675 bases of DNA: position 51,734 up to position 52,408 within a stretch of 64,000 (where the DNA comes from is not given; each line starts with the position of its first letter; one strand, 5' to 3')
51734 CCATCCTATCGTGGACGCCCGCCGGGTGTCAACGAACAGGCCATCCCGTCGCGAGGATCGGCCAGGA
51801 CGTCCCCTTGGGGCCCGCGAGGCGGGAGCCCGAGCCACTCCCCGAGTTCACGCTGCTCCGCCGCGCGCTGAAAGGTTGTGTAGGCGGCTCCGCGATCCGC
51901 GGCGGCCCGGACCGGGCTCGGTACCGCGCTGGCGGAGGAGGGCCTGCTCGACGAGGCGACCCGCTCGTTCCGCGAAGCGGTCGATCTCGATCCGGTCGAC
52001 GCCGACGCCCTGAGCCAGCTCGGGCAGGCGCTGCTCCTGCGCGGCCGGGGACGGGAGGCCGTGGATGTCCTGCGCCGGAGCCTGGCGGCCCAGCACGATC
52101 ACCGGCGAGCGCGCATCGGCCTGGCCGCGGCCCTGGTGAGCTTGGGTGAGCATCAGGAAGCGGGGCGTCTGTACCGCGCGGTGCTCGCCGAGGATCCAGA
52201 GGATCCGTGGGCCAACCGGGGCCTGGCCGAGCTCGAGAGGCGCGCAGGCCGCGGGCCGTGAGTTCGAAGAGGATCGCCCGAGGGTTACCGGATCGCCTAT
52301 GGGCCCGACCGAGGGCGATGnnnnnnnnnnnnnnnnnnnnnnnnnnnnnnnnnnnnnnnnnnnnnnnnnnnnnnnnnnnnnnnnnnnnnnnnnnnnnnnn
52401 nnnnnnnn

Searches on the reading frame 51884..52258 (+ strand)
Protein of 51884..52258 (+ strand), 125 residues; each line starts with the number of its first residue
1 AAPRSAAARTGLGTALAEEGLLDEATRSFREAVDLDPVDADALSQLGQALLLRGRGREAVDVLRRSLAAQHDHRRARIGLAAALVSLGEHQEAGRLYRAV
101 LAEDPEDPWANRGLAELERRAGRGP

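Call 83: search_protein_families(library=pfam, proteins=[window:51884-52258:+], max_evalue=0.01)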
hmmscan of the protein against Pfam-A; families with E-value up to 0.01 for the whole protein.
window:51884-52258:+ (125 aa): 23 families
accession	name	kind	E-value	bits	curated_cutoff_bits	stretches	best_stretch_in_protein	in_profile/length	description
PF13432.12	TPR_16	-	6e-19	68.6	32.7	4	46-108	3-65/65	Tetratricopeptide repeat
PF14559.12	TPR_19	-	9.1e-15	55.2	25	2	16-77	1-62/68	Tetratricopeptide repeat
PF13428.12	TPR_14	-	1.5e-13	50.4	23.5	3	75-117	2-44/44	Tetratricopeptide repeat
PF00515.34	TPR_1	-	1.1e-12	47.6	27.8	1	6-37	1-32/34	Tetratricopeptide repeat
PF07719.23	TPR_2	-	1.7e-12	46.9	27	1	9-37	4-32/34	Tetratricopeptide repeat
PF13414.12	TPR_11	-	1.1e-11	44.7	26.8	1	13-51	1-39/42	TPR repeat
PF13431.12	TPR_17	-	2.5e-10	40.3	24.4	1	29-55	2-28/34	Tetratricopeptide repeat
PF13176.12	TPR_7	-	3.2e-09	36.6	27.9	1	79-108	4-35/36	Tetratricopeptide repeat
PF13424.12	TPR_12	-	2.8e-08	34.3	30.1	2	6-69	3-74/77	Tetratricopeptide repeat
PF13181.12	TPR_8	-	5.4e-08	32.8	25.7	0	8-38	3-33/34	Tetratricopeptide repeat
PF24575.1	TPR_Slam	-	1.1e-07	32.7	35.2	1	41-86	46-93/104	Surface lipoprotein assembly modifier, N-terminal TPR repeats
PF13374.12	TPR_10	-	1.3e-07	31.9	27.5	1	40-68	2-30/42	Tetratricopeptide repeat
PF23914.1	TPR_CcmH_CycH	-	1.5e-07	31.8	42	1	12-106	56-153/158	Cytochrome c-type biogenesis protein H TPR domain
PF13429.12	TPR_15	-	4.6e-07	30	26.2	1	17-123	157-263/280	Tetratricopeptide repeat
PF07721.20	TPR_4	-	9.7e-06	26.2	27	0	42-65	3-26/26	Tetratricopeptide repeat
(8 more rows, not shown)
